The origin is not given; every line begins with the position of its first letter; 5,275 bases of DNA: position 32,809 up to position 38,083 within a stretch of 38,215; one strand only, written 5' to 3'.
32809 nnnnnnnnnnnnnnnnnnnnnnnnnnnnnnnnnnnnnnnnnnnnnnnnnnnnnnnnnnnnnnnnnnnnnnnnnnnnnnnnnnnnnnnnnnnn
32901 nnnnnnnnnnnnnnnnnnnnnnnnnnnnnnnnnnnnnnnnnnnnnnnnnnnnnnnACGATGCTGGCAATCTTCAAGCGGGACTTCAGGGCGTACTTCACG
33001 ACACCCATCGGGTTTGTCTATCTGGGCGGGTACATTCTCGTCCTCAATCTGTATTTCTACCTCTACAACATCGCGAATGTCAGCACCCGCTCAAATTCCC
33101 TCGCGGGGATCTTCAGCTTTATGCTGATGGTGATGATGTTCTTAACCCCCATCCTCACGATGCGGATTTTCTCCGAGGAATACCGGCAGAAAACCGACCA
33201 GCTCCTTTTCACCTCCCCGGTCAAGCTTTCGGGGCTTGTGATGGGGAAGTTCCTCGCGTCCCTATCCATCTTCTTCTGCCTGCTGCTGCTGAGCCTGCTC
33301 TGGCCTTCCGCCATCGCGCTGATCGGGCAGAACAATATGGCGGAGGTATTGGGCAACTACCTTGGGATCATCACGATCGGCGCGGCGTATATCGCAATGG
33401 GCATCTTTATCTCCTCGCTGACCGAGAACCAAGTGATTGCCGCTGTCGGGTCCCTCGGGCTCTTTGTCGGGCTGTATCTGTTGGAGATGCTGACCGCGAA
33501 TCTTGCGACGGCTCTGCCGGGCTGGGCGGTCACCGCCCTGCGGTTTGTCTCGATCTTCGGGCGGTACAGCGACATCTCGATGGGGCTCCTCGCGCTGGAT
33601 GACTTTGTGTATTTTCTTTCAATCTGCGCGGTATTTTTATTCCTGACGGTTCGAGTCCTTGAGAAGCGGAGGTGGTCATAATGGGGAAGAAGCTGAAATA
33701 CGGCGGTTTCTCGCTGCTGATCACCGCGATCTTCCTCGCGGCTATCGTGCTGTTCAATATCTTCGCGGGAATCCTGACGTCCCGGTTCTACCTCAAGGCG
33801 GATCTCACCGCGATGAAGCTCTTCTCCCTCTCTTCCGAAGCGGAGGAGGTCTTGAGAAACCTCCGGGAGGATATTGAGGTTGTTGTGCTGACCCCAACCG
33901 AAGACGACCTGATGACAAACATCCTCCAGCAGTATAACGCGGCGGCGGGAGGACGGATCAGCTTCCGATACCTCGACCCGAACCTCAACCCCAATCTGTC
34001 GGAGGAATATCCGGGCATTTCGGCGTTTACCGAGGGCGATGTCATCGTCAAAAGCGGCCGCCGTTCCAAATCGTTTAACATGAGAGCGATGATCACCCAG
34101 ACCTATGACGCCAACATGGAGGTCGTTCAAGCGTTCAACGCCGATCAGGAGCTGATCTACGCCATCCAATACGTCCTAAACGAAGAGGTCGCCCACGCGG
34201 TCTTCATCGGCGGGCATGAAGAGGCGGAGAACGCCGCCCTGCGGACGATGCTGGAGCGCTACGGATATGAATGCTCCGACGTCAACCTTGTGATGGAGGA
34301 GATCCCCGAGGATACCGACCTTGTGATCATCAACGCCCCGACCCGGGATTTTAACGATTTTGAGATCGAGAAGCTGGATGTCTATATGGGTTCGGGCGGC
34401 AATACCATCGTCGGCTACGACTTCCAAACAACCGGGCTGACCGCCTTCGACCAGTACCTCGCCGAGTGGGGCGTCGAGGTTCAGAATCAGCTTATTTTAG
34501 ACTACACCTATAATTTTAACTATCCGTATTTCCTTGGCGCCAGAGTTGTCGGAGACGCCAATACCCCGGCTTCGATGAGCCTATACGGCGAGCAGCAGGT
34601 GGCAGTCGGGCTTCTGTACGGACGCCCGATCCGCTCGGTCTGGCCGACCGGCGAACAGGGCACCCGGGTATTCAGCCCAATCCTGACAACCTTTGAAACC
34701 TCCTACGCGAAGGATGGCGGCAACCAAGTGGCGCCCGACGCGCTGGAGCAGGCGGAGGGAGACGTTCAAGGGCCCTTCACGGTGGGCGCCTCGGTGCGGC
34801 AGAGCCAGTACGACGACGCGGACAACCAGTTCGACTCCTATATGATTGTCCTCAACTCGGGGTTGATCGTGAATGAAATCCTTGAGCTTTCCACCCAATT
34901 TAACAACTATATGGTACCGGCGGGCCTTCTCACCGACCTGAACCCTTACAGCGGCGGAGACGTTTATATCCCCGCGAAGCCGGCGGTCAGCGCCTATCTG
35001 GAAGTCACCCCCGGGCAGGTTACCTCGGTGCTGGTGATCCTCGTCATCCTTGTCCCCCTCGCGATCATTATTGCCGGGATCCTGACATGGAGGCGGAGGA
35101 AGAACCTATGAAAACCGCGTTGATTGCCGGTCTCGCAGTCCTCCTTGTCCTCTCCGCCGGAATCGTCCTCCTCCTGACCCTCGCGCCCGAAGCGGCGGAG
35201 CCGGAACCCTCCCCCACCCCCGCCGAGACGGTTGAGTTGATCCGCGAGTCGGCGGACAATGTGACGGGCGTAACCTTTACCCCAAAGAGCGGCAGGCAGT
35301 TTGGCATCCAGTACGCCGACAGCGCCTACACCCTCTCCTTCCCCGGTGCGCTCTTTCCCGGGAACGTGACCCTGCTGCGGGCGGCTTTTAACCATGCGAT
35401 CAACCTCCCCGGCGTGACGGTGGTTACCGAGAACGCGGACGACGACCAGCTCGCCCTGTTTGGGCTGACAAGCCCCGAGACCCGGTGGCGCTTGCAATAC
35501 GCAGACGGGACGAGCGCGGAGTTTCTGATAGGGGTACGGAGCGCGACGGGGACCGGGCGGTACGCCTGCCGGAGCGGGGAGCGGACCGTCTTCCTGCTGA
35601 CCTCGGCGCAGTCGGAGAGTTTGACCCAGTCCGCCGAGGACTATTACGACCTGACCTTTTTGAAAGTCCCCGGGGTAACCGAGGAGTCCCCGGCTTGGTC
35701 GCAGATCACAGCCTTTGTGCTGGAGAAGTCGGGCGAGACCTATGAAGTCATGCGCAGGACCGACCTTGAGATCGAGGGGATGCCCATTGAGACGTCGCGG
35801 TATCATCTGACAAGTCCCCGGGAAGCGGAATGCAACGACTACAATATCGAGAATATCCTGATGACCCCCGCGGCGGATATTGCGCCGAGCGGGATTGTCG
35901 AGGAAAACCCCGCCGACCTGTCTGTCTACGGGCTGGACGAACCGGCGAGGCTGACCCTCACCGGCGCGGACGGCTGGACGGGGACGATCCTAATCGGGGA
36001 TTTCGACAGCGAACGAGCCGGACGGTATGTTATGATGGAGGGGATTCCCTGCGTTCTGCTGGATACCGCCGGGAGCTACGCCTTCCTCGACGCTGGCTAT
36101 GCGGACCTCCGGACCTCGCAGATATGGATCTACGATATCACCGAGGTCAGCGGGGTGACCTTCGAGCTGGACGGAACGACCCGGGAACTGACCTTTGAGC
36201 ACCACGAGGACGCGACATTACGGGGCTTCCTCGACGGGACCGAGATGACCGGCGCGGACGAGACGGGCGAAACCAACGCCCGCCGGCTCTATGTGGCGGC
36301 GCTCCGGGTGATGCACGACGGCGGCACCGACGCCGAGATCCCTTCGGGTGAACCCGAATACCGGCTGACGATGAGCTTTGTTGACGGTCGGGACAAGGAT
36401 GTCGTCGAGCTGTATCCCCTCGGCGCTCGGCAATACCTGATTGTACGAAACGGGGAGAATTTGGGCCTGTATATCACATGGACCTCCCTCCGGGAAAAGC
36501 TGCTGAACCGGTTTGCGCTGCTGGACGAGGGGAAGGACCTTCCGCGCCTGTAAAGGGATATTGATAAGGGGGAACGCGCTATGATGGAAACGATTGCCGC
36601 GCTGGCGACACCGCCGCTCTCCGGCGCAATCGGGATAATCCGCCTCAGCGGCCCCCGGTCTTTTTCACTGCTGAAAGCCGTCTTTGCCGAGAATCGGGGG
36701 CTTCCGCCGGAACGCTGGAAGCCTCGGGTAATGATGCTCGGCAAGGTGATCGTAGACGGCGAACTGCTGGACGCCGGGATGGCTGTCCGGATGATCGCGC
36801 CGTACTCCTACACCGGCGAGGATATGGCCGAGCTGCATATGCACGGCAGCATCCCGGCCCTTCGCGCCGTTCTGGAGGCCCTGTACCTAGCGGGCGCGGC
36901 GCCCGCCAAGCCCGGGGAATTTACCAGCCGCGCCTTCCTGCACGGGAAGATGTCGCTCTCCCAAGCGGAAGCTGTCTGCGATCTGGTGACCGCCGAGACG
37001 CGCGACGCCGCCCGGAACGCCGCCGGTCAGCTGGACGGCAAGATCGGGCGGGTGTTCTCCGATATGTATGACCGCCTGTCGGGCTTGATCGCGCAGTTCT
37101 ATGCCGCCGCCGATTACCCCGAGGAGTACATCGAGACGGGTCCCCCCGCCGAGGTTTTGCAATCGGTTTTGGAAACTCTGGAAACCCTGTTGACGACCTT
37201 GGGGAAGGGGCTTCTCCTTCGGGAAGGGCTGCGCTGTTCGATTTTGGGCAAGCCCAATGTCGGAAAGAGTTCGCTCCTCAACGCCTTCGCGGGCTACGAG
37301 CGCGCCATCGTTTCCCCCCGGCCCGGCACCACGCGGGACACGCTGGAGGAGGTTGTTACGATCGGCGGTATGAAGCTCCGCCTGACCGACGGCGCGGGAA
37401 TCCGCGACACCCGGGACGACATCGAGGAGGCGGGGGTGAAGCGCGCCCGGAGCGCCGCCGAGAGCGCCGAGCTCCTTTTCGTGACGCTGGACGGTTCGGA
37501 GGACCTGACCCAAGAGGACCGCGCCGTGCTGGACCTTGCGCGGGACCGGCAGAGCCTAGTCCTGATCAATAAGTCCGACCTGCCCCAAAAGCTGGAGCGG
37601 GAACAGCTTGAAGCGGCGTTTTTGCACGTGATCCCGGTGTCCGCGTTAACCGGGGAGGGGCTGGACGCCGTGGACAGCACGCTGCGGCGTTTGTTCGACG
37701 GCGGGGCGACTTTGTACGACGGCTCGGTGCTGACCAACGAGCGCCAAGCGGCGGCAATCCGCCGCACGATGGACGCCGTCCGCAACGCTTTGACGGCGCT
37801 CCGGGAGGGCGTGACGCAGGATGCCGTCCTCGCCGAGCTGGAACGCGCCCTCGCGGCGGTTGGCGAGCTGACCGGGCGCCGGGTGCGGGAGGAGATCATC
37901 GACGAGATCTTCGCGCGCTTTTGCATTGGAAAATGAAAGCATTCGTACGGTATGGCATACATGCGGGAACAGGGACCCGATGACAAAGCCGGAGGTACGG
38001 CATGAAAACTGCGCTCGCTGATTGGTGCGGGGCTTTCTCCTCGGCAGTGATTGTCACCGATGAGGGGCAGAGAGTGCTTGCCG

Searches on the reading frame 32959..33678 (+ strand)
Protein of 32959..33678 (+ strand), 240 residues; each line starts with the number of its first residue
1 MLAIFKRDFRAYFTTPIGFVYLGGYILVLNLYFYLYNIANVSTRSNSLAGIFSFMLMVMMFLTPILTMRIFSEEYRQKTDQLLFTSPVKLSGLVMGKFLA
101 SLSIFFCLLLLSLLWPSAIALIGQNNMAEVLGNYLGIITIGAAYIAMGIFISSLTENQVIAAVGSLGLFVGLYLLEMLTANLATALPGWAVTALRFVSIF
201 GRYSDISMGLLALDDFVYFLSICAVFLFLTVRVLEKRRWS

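Call 77: search_protein_families(library=pfam, proteins=[window:32959-33678:+], max_evalue=0.0001)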
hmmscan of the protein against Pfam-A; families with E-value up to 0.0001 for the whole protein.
window:32959-33678:+ (240 aa): 4 families
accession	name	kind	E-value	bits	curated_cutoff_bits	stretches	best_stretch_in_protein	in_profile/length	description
PF12698.13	ABC2_membrane_3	-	9.9e-09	35.2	31.6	1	43-199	156-308/347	ABC-2 family transporter protein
PF12679.13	ABC2_membrane_2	-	9.1e-08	32.1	27.2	1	45-234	44-278/283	ABC-2 family transporter protein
PF12730.13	ABC2_membrane_4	-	5.9e-07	30.1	27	1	28-163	26-170/179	ABC-2 family transporter protein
PF13346.12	ABC2_membrane_5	-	4.2e-06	26.9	25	1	32-179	19-164/205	ABC-2 family transporter protein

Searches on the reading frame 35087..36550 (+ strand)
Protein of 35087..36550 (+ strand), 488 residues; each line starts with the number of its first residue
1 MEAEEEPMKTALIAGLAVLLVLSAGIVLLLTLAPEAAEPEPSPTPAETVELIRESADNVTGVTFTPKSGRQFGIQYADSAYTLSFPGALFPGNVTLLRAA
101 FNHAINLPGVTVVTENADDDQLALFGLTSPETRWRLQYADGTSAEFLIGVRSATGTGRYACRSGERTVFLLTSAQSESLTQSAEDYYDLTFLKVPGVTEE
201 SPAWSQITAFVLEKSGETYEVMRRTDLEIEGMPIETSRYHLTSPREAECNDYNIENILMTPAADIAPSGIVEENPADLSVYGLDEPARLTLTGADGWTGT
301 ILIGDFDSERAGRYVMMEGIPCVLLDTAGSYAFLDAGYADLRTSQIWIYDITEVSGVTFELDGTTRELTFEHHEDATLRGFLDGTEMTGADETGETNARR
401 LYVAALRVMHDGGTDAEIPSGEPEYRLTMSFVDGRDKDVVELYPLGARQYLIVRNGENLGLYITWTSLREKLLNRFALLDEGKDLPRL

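Call 77: search_protein_families(library=pfam, proteins=[window:35087-36550:+], max_evalue=0.0001)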
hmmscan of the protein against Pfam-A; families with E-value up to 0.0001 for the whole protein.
window:35087-36550:+ (488 aa): 1 family
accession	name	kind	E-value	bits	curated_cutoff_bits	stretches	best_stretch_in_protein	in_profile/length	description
PF14238.11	DUF4340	-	9.7e-25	88.3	25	2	114-259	31-157/183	Domain of unknown function (DUF4340)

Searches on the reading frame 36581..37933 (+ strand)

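Call 77: search_protein_families(library=pfam, proteins=[window:36581-37933:+], max_evalue=0.0001)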
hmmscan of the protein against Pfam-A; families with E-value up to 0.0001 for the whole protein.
window:36581-37933:+ (451 aa): 4 families
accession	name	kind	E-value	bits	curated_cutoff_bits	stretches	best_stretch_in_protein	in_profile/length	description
PF12631.12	MnmE_helical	-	9.8e-45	153.7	40.1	1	126-448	1-211/211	MnmE helical domain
PF10396.14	TrmE_N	-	1.1e-34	119.6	29.8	1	4-123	1-117/117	GTP-binding protein TrmE N-terminus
PF01926.29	MMR_HSR1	-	3.8e-23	82.2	21.9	1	219-331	2-113/113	50S ribosome-binding GTPase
PF02421.24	FeoB_N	-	2.3e-08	34.1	27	1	219-365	3-153/156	Ferrous iron transport protein B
